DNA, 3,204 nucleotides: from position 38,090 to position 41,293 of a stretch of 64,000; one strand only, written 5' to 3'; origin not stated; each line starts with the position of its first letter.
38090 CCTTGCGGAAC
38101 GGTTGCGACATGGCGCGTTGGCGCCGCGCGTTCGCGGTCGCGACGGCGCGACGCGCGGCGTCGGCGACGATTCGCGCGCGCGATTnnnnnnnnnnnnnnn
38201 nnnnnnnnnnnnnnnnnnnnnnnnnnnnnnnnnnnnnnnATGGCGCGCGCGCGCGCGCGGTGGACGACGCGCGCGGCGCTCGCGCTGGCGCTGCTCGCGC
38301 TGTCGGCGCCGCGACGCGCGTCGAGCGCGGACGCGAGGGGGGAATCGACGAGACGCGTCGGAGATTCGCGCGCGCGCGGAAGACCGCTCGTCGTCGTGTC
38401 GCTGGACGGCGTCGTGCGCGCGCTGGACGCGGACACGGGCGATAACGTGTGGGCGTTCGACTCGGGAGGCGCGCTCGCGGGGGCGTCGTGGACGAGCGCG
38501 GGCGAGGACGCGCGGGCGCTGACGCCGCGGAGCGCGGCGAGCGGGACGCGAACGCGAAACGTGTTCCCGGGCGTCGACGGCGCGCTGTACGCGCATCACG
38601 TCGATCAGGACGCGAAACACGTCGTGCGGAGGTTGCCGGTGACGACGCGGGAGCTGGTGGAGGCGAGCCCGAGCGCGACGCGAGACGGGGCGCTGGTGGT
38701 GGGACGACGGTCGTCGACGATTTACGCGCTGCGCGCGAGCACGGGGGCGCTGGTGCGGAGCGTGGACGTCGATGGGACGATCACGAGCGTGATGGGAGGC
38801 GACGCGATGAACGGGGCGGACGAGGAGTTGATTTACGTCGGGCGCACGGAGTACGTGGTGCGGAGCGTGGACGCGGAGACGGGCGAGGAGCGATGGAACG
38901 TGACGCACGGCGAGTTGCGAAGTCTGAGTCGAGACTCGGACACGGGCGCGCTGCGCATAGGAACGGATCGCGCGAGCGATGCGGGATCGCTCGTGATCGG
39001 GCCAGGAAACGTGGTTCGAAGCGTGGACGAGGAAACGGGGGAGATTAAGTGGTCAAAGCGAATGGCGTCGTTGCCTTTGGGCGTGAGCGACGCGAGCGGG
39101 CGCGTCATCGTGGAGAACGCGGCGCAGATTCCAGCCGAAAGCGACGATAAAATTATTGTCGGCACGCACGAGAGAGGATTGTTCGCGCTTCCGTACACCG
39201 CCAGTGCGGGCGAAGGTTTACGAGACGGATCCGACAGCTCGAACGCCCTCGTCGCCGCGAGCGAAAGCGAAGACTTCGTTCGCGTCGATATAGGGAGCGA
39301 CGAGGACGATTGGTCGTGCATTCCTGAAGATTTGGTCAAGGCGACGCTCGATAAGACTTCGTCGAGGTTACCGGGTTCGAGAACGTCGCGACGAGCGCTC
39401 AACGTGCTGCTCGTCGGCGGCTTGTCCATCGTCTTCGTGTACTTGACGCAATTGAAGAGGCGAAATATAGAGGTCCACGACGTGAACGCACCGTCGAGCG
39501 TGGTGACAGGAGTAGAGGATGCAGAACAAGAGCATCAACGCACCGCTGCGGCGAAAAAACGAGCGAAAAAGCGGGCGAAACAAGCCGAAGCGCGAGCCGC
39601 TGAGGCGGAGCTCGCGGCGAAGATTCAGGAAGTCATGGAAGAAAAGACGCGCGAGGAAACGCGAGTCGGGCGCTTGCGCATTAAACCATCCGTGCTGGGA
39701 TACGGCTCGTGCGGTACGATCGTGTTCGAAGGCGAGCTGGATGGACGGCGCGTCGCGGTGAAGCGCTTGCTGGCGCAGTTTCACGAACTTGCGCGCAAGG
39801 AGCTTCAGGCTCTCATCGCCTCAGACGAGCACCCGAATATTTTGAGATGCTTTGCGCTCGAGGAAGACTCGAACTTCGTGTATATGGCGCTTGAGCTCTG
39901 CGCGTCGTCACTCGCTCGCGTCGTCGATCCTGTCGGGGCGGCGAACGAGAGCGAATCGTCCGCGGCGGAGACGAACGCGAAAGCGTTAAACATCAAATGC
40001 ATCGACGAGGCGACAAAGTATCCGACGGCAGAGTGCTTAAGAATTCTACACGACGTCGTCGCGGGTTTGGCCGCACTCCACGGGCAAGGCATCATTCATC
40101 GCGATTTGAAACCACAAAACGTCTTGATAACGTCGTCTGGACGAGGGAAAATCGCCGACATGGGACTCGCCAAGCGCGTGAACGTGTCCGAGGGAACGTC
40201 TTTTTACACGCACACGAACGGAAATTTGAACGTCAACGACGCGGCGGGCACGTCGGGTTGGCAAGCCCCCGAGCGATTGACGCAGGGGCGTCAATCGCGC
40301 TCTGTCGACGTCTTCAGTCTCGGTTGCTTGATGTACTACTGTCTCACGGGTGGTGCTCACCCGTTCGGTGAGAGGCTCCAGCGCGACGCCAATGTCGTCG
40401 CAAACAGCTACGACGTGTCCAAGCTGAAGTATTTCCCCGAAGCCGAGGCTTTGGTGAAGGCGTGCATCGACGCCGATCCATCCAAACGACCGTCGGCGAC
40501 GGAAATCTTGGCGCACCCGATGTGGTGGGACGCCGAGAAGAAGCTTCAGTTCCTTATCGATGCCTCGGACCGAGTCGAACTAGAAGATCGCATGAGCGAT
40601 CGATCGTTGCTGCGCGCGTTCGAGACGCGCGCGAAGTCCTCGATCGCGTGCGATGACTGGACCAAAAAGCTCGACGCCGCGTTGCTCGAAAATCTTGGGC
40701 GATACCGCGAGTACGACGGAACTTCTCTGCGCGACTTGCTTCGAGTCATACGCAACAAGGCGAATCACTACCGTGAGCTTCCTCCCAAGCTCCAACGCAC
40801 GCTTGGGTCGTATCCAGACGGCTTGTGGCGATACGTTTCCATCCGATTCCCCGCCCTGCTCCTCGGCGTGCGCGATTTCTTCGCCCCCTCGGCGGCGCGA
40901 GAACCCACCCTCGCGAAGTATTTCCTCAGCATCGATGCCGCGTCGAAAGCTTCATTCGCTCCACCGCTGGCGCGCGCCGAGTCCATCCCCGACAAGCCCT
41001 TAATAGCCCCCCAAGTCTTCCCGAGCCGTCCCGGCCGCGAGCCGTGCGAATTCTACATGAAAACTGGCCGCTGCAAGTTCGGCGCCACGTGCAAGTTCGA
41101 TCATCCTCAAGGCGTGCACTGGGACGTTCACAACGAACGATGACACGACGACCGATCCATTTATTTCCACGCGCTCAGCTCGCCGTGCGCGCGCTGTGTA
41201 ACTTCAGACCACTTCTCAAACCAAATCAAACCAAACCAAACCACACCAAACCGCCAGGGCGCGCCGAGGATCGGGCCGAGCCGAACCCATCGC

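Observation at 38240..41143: IRE1 kinase/RNase with a C-terminal CCCH zinc finger appended to the KEN domain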

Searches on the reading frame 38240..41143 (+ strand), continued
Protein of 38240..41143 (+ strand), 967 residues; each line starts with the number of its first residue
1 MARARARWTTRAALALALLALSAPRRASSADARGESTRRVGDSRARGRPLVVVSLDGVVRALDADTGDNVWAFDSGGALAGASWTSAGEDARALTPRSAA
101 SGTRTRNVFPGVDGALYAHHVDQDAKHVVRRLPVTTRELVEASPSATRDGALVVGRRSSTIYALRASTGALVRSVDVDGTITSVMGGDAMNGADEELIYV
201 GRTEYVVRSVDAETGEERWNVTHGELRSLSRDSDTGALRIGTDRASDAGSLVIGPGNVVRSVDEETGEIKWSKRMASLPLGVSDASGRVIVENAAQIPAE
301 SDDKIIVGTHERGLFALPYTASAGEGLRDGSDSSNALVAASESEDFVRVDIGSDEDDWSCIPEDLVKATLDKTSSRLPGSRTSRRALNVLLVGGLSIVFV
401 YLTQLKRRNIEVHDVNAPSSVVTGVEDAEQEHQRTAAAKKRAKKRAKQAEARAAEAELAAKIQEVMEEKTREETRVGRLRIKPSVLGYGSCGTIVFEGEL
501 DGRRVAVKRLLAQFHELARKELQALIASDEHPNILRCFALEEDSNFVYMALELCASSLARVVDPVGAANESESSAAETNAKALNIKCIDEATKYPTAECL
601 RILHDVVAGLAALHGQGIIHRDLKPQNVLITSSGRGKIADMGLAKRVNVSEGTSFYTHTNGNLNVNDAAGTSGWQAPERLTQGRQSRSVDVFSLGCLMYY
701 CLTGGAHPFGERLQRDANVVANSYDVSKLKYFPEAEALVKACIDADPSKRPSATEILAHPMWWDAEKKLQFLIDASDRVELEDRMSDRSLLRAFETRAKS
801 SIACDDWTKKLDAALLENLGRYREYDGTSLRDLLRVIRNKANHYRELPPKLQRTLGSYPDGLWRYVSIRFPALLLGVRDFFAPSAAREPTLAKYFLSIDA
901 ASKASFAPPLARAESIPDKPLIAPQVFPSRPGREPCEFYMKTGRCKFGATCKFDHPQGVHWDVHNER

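Call 44: predict_structure(alignment_id=A1)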
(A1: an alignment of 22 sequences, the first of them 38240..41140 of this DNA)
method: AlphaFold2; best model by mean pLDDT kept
length: 967 residues; sequences in the alignment: 22
mean_pLDDT: 63.6   pTM: 0.46
mean pLDDT of the five models: 63.6, 52.6, 51.1, 50.5, 46.0
residues with pLDDT >= 90: 51; 70-90: 394; 50-70: 240; < 50: 282
segments of 3 or more residues with pLDDT < 50: 1-5, 21-45, 85-105, 184-193, 294-301, 329-343, 352-435, 437-439, 457-471, 525-529, 566-573, 642-653, 655-670, 898-933, 960-967
pLDDT, mean of each block of 10 residues (from residue 1): 49 66 33 29 53 84 85 77 47 33 58 76 62 78 67 80 81 69 49 66 85 70 83 72 61 71 76 78 77 48 62 65 52 38 50 42 37 38 37 42 39 29 27 43 54 51 39 61 66 66 67 52 51 65 55 75 57 49 74 82 89 73 80 78 46 43 36 71 71 92 89 81 87 89 87 87 91 89 73 79 81 74 76 89 86 86 89 88 78 67 28 30 28 51 59 59 38
secondary structure, 60 per line:
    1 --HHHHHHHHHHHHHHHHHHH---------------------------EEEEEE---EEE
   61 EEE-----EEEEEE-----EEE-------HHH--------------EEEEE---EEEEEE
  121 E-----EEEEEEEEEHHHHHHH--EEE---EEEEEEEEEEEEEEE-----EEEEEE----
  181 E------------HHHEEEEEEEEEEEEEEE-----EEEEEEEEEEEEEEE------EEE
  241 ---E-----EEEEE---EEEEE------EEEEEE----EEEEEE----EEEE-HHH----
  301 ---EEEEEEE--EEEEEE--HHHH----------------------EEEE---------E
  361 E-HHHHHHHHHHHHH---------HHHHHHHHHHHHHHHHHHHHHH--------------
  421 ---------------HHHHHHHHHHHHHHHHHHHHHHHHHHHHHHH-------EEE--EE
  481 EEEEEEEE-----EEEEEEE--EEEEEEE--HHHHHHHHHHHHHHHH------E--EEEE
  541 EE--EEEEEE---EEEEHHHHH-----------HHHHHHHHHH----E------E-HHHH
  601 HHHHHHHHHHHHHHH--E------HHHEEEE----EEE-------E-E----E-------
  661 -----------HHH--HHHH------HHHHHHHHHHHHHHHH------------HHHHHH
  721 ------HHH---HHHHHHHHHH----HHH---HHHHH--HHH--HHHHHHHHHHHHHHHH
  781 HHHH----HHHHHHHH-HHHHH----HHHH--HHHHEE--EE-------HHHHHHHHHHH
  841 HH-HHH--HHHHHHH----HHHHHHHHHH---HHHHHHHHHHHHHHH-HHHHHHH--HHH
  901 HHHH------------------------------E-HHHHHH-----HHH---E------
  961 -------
elements in order (helices of 4 or more, strands of 3 or more residues): H3-21 E49-54 E58-63 E69-74 E80-82 E107-111 E115-121 E127-135 H136-142 E145-147 E151-165 E171-176 E197-211 E217-231 E238-240 E250-254 E258-262 E269-274 E279-284 E289-292 E304-310 E313-318 H321-324 E347-350 H363-375 H385-406 H436-466 E474-476 E479-488 E494-500 E503-509 H512-527 E537-542 E545-550 E554-557 H558-562 H574-583 H597-615 E628-631 E636-638 H677-680 H687-702 H715-720 H733-742 H753-757 H765-784 H789-796 H798-802 H807-810 H813-816 H830-842 H849-855 H860-869 H873-887 H889-895 H898-904 H937-942

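Call 45: find_encoding_contigs(protein=P0119, flank=2500, max_places=8)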
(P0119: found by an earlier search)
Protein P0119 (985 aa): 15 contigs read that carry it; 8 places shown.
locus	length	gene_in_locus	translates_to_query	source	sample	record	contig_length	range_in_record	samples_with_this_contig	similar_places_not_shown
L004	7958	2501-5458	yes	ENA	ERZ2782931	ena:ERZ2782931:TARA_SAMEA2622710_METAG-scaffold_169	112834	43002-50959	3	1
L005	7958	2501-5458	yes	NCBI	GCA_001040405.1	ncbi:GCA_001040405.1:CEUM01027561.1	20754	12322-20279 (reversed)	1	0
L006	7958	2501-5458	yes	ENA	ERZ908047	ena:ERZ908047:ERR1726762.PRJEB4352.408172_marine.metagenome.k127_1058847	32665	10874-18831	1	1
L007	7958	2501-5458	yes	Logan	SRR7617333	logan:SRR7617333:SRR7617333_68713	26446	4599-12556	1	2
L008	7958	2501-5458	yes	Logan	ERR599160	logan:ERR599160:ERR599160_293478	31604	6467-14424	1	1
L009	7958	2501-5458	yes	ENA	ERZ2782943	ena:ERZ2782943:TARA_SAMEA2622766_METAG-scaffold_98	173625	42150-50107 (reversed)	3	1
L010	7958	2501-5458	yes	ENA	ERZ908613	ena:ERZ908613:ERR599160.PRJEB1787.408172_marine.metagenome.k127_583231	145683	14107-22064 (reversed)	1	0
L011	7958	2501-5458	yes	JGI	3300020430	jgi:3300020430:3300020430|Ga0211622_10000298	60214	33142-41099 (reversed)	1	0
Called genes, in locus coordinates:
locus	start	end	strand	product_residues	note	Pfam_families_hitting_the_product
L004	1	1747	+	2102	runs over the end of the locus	-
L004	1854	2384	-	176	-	PF00467:KOW (weak), PF17136:ribosomal_L24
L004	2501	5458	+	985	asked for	PF01011:PQQ (faint), PF13360:PQQ_2, PF13570:Beta-prop_ACSF4 (faint), PF17667:Pkinase_fungal (faint), PF00069:Pkinase, PF07714:PK_Tyr_Ser-Thr, PF06479:Ribonuc_2-5A, PF00642:zf-CCCH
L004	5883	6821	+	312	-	PF00142:Fer4_NifH (faint), PF01656:CbiA, PF02374:ArsA_ATPase (weak), PF06564:CBP_BcsQ (weak), PF09140:MipZ, PF10609:ParA, PF13614:AAA_31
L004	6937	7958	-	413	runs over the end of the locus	PF01937:ARMT1-like_dom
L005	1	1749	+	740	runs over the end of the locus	?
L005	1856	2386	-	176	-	PF00467:KOW (weak), PF17136:ribosomal_L24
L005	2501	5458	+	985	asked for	PF01011:PQQ (faint), PF13360:PQQ_2, PF13570:Beta-prop_ACSF4 (faint), PF17667:Pkinase_fungal (faint), PF00069:Pkinase, PF07714:PK_Tyr_Ser-Thr, PF06479:Ribonuc_2-5A, PF00642:zf-CCCH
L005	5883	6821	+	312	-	PF00142:Fer4_NifH (faint), PF01656:CbiA, PF02374:ArsA_ATPase (weak), PF06564:CBP_BcsQ (weak), PF09140:MipZ, PF10609:ParA, PF13614:AAA_31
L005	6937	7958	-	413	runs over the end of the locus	PF01937:ARMT1-like_dom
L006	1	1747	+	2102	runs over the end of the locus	-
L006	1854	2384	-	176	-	PF00467:KOW (weak), PF17136:ribosomal_L24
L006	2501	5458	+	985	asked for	PF01011:PQQ (faint), PF13360:PQQ_2, PF13570:Beta-prop_ACSF4 (faint), PF17667:Pkinase_fungal (faint), PF00069:Pkinase, PF07714:PK_Tyr_Ser-Thr, PF06479:Ribonuc_2-5A, PF00642:zf-CCCH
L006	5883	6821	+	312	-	PF00142:Fer4_NifH (faint), PF01656:CbiA, PF02374:ArsA_ATPase (weak), PF06564:CBP_BcsQ (weak), PF09140:MipZ, PF10609:ParA, PF13614:AAA_31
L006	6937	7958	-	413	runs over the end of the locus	PF01937:ARMT1-like_dom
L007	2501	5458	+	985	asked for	PF01011:PQQ (faint), PF13360:PQQ_2, PF13570:Beta-prop_ACSF4 (faint), PF17667:Pkinase_fungal (faint), PF00069:Pkinase, PF07714:PK_Tyr_Ser-Thr, PF06479:Ribonuc_2-5A, PF00642:zf-CCCH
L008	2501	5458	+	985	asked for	PF01011:PQQ (faint), PF13360:PQQ_2, PF13570:Beta-prop_ACSF4 (faint), PF17667:Pkinase_fungal (faint), PF00069:Pkinase, PF07714:PK_Tyr_Ser-Thr, PF06479:Ribonuc_2-5A, PF00642:zf-CCCH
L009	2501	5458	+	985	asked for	PF01011:PQQ (faint), PF13360:PQQ_2, PF13570:Beta-prop_ACSF4 (faint), PF17667:Pkinase_fungal (faint), PF00069:Pkinase, PF07714:PK_Tyr_Ser-Thr, PF06479:Ribonuc_2-5A, PF00642:zf-CCCH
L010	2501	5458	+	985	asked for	PF01011:PQQ (faint), PF13360:PQQ_2, PF13570:Beta-prop_ACSF4 (faint), PF17667:Pkinase_fungal (faint), PF00069:Pkinase, PF07714:PK_Tyr_Ser-Thr, PF06479:Ribonuc_2-5A, PF00642:zf-CCCH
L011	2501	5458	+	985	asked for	PF01011:PQQ (faint), PF13360:PQQ_2, PF13570:Beta-prop_ACSF4 (faint), PF17667:Pkinase_fungal (faint), PF00069:Pkinase, PF07714:PK_Tyr_Ser-Thr, PF06479:Ribonuc_2-5A, PF00642:zf-CCCH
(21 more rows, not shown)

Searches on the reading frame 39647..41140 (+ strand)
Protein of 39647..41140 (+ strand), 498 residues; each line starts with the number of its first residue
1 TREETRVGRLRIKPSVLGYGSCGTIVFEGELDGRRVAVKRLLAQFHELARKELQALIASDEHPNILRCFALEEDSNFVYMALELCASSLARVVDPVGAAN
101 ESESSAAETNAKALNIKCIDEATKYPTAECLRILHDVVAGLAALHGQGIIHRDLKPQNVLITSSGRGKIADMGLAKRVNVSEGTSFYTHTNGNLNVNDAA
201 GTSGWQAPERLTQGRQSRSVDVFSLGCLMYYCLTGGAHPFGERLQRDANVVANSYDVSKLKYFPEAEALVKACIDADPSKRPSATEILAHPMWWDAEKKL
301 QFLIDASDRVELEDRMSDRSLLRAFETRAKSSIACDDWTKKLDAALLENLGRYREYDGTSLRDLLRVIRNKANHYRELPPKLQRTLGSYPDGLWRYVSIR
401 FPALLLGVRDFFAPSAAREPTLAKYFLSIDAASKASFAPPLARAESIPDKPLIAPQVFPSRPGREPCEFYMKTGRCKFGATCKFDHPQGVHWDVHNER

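Call 23: search_solved_structures(query=window:39647-41140:+, max_evalue=1e-10, show_alignments=2)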
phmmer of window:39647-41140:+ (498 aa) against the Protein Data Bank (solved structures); distinct sequences matched with E-value up to 1e-10: 714 (the best 60 are shown).
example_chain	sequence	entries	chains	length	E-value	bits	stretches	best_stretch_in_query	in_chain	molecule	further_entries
3fbv_A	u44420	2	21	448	8.2e-91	308.4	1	8-416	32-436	Serine/threonine-protein kinase/endoribonuclease IRE1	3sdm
3sdj_A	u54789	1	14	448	7.6e-90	305.1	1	8-416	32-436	Serine/threonine-protein kinase/endoribonuclease IRE1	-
2rio_A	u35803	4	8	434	2.3e-89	303.6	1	8-416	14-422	Serine/threonine-protein kinase/endoribonuclease IRE1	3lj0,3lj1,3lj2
4pl3_A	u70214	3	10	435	5.7e-82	279.2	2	129-406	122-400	Serine/threonine-protein kinase/endoribonuclease IRE1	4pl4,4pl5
5hgi_A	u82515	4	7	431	2.3e-80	273.9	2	129-406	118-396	Serine/threonine-protein kinase/endoribonuclease IRE1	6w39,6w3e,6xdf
6urc_A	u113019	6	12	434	2.4e-80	273.8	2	129-406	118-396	Serine/threonine-protein kinase/endoribonuclease IRE1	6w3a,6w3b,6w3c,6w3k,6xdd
7bmk_A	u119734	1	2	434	2.4e-80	273.8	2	129-406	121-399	Serine/threonine-protein kinase/endoribonuclease IRE1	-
9gow_A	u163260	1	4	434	2.4e-80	273.8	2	129-406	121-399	Serine/threonine-protein kinase/endoribonuclease IRE1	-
6hx1_A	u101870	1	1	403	2.5e-80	273.8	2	129-406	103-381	Serine/threonine-protein kinase/endoribonuclease IRE1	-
4yz9_A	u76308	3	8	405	2.5e-80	273.8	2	129-406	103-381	Serine/threonine-protein kinase/endoribonuclease IRE1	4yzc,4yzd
9n88_A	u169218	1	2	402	2.6e-80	273.7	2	129-406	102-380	Serine/threonine-protein kinase/endoribonuclease IRE1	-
4z7g_A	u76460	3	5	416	2.7e-80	273.6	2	129-406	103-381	Serine/threonine-protein kinase/endoribonuclease IRE1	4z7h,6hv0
3p23_A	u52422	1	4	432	6.2e-80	272.5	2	129-406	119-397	Serine/threonine-protein kinase/endoribonuclease IRE1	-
4u6r_A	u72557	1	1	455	7.8e-80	272.1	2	129-406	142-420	Serine/threonine-protein kinase/endoribonuclease IRE1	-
6xdb_A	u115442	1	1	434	1.2e-79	271.5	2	129-406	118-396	Serine/threonine-protein kinase/endoribonuclease IRE1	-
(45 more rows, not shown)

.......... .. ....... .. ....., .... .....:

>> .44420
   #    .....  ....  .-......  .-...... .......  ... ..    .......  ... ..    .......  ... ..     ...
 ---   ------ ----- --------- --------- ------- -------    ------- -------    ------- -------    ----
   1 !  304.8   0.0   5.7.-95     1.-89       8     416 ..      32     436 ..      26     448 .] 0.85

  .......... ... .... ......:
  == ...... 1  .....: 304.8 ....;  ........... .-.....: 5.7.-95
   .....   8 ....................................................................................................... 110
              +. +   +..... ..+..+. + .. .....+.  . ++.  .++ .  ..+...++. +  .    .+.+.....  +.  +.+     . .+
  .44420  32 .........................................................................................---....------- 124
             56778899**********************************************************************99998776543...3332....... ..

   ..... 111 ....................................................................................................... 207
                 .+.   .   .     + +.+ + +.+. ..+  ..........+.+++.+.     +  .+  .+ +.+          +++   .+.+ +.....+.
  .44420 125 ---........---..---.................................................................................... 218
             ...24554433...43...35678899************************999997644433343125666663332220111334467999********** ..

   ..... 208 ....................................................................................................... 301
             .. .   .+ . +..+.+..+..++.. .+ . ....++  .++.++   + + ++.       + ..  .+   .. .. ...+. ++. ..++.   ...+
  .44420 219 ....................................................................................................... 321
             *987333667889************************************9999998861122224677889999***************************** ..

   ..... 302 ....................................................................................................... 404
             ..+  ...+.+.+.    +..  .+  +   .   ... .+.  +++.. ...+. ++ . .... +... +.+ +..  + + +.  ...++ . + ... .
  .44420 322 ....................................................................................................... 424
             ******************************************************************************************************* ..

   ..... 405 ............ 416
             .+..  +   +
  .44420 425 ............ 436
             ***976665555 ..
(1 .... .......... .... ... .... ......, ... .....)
